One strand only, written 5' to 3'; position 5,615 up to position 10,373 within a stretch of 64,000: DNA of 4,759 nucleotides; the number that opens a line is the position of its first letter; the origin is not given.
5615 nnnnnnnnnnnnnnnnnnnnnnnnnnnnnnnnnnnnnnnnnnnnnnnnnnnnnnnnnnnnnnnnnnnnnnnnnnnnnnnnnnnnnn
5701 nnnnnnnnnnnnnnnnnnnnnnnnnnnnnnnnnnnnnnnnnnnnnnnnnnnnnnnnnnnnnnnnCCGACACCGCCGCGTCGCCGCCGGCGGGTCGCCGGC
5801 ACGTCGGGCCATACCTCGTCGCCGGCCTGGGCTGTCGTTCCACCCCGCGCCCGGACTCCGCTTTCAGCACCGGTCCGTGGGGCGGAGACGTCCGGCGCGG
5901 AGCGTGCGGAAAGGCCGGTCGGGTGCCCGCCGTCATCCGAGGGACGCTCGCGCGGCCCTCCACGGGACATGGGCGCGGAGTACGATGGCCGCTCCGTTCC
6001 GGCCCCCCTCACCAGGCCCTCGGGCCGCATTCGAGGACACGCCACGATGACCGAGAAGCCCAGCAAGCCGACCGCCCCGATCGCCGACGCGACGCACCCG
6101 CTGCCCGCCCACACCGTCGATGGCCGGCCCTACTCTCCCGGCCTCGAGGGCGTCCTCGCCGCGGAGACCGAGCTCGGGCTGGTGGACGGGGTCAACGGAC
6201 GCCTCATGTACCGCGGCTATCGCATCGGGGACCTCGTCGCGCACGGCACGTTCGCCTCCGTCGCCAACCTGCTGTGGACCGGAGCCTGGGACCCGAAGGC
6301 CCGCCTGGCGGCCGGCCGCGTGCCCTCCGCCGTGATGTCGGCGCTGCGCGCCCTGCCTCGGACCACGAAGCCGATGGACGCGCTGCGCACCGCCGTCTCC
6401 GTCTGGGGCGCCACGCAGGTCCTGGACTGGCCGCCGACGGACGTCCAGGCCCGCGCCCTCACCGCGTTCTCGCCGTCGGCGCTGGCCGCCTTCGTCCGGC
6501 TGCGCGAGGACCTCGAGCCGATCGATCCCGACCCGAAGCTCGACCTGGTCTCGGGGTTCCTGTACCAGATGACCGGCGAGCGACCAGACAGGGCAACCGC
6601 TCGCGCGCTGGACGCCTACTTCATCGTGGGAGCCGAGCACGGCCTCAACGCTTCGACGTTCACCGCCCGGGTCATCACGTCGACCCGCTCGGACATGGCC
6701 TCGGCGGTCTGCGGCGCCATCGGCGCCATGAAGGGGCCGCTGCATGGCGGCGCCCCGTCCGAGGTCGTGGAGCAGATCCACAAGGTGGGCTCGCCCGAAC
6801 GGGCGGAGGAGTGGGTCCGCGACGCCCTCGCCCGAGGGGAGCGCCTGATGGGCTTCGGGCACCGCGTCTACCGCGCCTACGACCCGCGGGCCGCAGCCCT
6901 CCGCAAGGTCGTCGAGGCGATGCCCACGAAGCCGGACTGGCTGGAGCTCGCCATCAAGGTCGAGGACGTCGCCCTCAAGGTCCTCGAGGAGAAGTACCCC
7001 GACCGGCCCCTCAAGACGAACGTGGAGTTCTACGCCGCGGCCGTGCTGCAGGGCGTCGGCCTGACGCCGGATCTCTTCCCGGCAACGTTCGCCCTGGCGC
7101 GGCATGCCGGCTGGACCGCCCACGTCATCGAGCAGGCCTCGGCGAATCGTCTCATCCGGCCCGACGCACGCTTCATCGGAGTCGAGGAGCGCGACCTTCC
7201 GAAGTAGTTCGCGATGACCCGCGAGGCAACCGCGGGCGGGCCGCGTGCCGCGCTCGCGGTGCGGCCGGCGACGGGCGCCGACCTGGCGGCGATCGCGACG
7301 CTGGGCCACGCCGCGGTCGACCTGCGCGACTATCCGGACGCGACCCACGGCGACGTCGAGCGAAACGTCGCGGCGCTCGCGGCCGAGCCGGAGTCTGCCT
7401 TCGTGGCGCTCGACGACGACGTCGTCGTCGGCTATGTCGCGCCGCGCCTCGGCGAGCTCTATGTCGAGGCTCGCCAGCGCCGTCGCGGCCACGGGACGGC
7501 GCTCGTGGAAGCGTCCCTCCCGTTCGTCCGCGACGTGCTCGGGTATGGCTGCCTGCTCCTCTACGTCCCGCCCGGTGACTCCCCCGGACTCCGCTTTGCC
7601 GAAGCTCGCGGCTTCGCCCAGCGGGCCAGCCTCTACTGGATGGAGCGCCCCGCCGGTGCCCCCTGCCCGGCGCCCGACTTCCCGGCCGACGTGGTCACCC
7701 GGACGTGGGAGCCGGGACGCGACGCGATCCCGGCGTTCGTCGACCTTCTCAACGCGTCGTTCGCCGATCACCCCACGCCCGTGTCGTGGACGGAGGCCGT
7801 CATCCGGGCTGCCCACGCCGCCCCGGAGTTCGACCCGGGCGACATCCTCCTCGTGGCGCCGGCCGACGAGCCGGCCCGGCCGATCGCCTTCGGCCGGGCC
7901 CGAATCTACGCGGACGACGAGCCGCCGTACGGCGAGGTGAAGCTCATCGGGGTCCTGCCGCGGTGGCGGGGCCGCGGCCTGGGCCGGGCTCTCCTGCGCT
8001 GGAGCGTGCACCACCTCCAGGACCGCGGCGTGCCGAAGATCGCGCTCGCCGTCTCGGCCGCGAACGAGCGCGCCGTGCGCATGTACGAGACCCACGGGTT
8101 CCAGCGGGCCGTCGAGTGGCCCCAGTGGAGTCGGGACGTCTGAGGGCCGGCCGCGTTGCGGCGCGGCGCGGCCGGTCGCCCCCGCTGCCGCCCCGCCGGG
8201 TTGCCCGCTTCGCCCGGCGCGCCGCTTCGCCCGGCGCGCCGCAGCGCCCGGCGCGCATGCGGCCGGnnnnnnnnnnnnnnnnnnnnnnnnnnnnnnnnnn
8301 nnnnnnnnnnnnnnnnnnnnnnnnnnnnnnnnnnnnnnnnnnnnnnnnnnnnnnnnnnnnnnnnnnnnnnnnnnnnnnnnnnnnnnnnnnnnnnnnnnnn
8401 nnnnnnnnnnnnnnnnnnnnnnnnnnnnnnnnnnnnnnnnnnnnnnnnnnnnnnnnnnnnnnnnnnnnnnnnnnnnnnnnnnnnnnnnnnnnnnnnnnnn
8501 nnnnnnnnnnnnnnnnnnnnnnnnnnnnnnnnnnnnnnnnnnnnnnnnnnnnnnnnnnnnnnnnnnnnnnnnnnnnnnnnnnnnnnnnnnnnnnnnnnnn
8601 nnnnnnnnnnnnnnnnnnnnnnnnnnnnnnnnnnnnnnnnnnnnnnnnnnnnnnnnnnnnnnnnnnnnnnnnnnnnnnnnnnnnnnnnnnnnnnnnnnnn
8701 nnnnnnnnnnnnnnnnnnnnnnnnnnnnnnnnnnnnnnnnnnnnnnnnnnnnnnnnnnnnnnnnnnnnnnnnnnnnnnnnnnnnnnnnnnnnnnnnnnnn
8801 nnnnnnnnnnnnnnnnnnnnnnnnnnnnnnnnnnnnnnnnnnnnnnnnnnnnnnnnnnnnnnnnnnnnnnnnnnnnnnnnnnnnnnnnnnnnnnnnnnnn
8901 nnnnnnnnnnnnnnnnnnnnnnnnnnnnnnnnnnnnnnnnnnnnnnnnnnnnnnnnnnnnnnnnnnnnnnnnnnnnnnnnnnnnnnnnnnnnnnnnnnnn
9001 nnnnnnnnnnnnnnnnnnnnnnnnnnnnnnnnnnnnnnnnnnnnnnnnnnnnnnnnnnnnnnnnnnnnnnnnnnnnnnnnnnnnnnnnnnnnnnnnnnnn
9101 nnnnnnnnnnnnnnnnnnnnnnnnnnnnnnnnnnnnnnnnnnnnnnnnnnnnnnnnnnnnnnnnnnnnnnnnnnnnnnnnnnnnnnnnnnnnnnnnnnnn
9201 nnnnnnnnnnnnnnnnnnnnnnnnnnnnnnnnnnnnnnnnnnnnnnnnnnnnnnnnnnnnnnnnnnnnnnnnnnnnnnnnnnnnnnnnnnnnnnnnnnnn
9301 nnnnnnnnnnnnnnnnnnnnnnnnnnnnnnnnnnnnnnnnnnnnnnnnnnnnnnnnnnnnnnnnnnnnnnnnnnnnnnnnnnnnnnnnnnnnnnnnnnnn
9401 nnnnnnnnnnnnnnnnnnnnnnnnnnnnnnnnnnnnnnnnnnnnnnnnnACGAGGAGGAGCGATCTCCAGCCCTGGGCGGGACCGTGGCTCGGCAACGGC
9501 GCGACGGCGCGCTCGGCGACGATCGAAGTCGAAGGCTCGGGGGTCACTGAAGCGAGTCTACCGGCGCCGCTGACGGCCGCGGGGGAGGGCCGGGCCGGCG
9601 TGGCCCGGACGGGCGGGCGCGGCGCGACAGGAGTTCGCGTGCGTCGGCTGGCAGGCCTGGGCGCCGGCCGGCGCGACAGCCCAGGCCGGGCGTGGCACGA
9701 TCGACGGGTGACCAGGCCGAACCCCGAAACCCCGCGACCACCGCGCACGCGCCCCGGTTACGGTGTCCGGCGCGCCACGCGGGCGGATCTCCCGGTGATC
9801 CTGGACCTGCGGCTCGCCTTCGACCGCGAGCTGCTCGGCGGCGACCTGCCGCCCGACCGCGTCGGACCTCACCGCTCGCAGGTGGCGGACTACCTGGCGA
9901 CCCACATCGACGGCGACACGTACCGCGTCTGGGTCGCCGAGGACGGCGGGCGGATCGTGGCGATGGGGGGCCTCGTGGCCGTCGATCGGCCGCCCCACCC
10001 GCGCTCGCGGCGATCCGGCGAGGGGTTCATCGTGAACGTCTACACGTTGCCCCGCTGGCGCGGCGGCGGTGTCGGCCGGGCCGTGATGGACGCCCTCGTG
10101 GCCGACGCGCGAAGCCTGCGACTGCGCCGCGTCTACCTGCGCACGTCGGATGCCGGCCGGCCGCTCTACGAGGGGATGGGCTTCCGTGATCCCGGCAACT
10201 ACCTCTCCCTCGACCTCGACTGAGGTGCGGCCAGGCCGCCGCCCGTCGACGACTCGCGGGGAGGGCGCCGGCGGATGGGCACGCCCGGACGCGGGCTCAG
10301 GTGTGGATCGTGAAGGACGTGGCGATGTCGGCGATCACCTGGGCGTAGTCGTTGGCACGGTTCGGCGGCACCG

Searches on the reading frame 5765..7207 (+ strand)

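Call 24: search_protein_families(library=pfam, proteins=[window:5765-7207:+], max_evalue=0.00001)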
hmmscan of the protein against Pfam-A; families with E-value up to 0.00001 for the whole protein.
window:5765-7207:+ (480 aa): 1 family
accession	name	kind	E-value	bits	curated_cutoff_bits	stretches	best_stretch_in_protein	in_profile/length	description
PF00285.26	Citrate_synt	-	1.8e-106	356.6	27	1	126-466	1-356/357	Citrate synthase, C-terminal domain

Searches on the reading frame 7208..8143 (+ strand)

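Call 24: search_protein_families(library=pfam, proteins=[window:7208-8143:+], max_evalue=0.00001)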
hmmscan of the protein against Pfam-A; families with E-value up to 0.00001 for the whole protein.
window:7208-8143:+ (311 aa): 5 families
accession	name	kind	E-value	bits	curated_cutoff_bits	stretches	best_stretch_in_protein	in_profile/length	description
PF00583.31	Acetyltransf_1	-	1e-26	93.9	20.7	2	192-298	14-116/116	Acetyltransferase (GNAT) family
PF13508.13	Acetyltransf_7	-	1.4e-18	67.5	27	1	215-299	6-83/84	Acetyltransferase (GNAT) domain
PF13673.13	Acetyltransf_10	-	3.2e-12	47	23.6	1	238-301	52-110/128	Acetyltransferase (GNAT) domain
PF08445.16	FR47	-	3.7e-12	46.5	22.1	1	239-301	19-80/86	FR47-like protein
PF13527.13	Acetyltransf_9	-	7e-06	26.5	25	0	172-299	8-125/127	Acetyltransferase (GNAT) domain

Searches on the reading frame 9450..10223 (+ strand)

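Call 24: search_protein_families(library=pfam, proteins=[window:9450-10223:+], max_evalue=0.00001)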
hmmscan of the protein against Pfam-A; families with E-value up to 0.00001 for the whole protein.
window:9450-10223:+ (257 aa): 3 families
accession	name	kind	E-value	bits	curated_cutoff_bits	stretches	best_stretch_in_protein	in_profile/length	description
PF00583.31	Acetyltransf_1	-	1.8e-14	54.4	20.7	1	152-245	24-116/116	Acetyltransferase (GNAT) family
PF13508.13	Acetyltransf_7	-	4.2e-13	49.9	27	1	157-246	2-83/84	Acetyltransferase (GNAT) domain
PF13673.13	Acetyltransf_10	-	5.1e-09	36.6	23.6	1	148-247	21-109/128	Acetyltransferase (GNAT) domain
